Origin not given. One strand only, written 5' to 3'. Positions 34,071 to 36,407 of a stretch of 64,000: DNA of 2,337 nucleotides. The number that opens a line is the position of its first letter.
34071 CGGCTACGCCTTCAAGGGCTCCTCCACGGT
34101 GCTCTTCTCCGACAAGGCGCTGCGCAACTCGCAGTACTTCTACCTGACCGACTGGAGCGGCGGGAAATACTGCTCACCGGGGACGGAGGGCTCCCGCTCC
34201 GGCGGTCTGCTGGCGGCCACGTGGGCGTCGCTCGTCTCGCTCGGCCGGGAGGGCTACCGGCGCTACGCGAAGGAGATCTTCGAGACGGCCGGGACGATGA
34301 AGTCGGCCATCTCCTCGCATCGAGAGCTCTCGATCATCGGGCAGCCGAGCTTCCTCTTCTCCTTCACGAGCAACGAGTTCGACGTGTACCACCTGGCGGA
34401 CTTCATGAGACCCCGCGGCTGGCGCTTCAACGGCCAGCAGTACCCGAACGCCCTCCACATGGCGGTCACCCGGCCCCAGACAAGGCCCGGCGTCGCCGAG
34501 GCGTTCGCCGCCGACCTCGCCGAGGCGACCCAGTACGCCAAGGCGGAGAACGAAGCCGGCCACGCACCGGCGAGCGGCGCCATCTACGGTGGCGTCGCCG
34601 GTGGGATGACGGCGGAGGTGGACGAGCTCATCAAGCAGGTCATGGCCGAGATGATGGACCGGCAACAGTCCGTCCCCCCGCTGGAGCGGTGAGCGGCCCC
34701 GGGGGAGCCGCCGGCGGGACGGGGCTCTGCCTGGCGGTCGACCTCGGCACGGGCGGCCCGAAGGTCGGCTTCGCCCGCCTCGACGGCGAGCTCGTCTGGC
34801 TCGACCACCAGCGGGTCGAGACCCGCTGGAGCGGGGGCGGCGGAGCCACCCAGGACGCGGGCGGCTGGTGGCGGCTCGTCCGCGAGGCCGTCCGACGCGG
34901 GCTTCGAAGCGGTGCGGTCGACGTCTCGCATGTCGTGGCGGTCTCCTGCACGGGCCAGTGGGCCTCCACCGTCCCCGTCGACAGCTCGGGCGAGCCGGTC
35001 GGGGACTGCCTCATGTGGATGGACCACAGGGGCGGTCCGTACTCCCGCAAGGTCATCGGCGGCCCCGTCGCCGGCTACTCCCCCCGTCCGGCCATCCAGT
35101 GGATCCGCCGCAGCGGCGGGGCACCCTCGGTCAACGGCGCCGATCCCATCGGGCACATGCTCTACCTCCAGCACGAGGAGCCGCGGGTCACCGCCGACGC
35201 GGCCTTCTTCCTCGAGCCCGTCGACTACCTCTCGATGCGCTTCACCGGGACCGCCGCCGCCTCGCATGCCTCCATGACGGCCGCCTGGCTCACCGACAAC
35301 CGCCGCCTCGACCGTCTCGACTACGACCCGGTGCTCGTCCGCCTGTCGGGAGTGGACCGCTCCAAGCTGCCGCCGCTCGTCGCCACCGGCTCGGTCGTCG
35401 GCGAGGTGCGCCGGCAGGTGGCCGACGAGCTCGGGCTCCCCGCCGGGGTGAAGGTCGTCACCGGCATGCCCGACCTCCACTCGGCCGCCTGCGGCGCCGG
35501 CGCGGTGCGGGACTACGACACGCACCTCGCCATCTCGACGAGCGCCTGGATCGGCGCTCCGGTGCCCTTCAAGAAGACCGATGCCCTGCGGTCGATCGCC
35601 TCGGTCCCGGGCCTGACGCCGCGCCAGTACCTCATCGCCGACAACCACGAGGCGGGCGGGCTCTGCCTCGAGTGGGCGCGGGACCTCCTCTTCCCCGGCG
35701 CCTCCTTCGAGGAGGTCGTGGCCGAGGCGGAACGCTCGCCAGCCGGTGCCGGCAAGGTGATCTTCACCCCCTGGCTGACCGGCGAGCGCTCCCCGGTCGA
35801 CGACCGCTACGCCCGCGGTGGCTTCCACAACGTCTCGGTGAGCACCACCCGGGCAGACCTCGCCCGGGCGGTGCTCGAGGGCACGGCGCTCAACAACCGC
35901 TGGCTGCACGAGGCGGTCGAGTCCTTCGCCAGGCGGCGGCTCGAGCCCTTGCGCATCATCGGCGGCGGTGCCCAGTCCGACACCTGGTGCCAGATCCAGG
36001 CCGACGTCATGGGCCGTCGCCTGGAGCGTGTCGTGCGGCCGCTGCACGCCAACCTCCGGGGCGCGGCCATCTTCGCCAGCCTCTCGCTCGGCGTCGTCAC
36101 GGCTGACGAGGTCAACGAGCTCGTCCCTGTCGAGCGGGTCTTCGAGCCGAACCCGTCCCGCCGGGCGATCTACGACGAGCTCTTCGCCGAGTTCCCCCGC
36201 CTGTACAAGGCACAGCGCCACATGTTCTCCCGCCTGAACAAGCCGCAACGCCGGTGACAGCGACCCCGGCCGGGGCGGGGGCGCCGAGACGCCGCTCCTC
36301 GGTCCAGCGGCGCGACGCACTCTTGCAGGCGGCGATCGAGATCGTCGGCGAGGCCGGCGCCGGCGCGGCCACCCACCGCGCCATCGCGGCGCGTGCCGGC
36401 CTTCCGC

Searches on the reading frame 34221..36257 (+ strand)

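Call 46: search_protein_families(library=pfam, proteins=[window:34221-36257:+], max_evalue=0.00001)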
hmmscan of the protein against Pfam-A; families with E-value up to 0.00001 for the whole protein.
window:34221-36257:+ (678 aa): 2 families
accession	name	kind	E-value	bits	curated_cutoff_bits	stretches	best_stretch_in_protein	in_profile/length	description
PF00370.27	FGGY_N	-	4e-25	89.3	28.8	1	170-425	2-245/245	FGGY family of carbohydrate kinases, N-terminal domain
PF02782.22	FGGY_C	-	1e-24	87.9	27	1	465-621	28-196/198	FGGY family of carbohydrate kinases, C-terminal domain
